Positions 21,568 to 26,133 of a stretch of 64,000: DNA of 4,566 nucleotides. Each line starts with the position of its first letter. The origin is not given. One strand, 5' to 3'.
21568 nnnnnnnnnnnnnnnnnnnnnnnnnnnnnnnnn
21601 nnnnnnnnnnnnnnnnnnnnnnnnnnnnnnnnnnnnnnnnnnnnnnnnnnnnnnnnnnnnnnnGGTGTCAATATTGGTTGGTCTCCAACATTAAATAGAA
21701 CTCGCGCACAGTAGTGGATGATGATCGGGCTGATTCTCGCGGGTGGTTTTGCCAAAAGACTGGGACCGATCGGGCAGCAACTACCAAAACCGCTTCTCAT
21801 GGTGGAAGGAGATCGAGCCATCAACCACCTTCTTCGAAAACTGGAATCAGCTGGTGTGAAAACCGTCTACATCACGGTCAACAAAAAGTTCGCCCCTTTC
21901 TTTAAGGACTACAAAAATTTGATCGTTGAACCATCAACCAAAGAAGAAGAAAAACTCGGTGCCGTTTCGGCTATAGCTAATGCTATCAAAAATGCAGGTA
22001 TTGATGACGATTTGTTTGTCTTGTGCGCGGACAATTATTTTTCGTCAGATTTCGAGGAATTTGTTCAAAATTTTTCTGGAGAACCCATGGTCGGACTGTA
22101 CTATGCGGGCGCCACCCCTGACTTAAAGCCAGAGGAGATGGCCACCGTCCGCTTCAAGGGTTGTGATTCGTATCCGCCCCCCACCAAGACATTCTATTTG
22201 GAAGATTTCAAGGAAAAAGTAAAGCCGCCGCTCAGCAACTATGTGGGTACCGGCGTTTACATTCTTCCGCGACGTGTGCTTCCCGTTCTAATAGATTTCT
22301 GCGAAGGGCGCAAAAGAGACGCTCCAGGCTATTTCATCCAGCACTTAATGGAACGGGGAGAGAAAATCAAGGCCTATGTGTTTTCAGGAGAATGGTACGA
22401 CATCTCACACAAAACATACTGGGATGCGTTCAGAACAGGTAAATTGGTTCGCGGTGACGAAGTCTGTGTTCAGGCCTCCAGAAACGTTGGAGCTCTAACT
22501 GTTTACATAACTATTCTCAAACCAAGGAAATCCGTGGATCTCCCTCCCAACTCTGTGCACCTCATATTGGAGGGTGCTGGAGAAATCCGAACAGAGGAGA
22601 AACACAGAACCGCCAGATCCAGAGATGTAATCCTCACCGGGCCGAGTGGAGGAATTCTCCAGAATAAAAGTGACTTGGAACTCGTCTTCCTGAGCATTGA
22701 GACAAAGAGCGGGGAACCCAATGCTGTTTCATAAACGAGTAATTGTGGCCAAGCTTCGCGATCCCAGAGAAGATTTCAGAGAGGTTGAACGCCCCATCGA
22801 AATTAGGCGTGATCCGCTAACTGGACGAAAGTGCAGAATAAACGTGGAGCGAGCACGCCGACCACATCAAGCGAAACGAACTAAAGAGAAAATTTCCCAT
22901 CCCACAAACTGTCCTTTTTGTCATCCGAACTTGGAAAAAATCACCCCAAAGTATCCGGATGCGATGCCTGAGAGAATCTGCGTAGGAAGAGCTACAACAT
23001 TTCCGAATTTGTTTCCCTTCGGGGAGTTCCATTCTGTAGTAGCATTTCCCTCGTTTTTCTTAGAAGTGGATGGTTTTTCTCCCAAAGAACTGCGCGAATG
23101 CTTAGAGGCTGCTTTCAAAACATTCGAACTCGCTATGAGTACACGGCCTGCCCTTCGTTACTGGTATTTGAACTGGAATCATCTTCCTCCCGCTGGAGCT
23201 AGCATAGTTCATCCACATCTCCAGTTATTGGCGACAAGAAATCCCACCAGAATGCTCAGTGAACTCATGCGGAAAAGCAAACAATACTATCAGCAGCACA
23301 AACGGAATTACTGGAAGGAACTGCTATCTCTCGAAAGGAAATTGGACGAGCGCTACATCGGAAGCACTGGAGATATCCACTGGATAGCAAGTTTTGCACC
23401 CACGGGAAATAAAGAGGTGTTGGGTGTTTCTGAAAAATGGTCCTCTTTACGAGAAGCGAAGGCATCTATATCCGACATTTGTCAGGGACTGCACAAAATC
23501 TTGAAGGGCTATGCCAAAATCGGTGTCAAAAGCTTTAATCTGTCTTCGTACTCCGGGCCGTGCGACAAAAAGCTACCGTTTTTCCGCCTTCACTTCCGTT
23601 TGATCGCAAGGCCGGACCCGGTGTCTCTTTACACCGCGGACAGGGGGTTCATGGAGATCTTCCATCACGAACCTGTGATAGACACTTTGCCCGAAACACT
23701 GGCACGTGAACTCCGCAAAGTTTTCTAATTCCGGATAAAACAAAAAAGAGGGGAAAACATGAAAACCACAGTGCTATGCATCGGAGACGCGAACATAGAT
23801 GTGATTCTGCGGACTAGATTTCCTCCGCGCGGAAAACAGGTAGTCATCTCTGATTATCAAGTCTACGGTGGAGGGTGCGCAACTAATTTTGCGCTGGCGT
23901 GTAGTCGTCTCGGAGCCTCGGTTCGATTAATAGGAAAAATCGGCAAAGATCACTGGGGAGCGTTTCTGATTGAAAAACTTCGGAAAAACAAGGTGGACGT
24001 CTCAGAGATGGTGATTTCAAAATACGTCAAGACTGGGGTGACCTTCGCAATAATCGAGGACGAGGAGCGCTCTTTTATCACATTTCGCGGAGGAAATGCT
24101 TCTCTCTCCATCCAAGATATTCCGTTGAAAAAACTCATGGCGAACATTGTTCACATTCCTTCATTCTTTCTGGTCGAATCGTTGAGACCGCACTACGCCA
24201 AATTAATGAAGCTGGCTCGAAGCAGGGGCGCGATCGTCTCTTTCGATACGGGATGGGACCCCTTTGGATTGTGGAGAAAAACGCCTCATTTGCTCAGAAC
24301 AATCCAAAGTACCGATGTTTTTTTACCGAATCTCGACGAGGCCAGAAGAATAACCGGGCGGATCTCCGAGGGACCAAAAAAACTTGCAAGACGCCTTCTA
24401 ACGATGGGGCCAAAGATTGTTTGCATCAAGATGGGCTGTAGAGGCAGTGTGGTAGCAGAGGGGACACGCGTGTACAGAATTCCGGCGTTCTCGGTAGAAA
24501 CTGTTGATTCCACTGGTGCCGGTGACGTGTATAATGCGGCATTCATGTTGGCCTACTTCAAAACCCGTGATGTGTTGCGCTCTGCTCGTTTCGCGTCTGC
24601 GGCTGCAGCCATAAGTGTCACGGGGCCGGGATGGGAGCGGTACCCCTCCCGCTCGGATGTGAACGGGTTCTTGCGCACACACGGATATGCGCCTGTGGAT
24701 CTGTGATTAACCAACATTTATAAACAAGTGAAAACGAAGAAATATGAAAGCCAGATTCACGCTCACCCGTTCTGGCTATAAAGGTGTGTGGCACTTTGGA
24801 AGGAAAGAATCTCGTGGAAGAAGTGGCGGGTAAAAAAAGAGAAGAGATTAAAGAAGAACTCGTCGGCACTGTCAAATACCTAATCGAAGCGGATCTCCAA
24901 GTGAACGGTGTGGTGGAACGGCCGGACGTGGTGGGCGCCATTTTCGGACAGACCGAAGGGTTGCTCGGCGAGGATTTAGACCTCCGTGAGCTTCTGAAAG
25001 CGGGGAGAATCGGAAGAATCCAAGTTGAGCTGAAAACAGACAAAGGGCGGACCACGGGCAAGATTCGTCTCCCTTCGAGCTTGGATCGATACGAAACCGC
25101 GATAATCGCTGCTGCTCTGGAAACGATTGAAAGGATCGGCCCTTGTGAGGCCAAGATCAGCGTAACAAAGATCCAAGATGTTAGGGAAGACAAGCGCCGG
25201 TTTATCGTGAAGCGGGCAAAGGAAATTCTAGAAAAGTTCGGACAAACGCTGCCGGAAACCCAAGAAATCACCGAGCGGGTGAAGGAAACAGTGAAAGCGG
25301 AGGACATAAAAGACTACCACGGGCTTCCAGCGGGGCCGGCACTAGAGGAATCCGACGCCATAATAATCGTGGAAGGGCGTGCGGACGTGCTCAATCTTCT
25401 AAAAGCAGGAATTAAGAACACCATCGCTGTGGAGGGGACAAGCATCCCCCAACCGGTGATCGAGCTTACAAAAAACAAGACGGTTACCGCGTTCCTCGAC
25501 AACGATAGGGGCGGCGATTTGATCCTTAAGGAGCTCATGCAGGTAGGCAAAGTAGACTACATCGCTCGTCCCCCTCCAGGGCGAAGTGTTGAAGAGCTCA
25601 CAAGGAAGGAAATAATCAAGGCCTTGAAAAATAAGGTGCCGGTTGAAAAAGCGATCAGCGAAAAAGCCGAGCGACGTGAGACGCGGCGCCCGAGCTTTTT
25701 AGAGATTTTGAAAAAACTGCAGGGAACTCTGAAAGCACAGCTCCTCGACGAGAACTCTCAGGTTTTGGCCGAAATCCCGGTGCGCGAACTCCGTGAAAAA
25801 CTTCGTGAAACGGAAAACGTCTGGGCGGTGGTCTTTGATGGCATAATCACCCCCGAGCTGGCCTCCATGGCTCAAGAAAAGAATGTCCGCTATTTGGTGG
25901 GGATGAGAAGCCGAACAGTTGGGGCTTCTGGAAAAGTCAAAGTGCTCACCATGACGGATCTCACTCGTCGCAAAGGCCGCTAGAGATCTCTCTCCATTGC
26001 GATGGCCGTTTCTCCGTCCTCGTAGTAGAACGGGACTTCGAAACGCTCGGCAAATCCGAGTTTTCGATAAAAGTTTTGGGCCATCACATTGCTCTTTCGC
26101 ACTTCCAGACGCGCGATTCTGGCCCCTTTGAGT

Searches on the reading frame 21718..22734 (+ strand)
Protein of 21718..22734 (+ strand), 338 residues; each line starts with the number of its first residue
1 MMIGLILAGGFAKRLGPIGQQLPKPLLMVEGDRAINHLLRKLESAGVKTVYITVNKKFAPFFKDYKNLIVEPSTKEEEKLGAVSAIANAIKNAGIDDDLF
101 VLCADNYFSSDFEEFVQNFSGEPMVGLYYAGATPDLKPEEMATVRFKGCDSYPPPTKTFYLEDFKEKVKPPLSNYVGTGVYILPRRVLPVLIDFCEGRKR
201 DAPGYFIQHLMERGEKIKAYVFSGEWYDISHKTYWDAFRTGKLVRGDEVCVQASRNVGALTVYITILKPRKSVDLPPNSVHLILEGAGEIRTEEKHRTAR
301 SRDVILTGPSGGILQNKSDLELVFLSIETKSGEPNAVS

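Call 76: search_protein_families(library=pfam, proteins=[window:21718-22734:+], max_evalue=1e-8)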
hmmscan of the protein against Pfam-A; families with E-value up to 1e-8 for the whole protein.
window:21718-22734:+ (338 aa): 2 families
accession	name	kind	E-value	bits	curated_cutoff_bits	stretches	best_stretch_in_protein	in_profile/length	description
PF00483.29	NTP_transferase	-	3.2e-27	96.1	21.2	1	4-239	2-240/245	Nucleotidyl transferase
PF12804.13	NTP_transf_3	-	1.1e-13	52.1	27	1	4-119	1-111/160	MobA-like NTP transferase domain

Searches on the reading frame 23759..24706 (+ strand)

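Call 76: search_protein_families(library=pfam, proteins=[window:23759-24706:+], max_evalue=1e-8)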
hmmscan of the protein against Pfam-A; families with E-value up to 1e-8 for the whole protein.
window:23759-24706:+ (315 aa): 1 family
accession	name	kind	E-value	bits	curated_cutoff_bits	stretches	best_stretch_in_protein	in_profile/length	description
PF00294.29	PfkB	-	7.5e-56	190.1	25.8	1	3-291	2-294/302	pfkB family carbohydrate kinase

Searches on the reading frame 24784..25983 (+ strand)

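Call 76: search_protein_families(library=pfam, proteins=[window:24784-25983:+], max_evalue=1e-8)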
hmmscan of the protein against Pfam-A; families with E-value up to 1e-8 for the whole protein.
window:24784-25983:+ (399 aa): 1 family
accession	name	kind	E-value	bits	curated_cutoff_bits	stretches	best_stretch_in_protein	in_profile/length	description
PF13662.12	Toprim_4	-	3.1e-12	47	25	1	192-253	2-72/85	Toprim domain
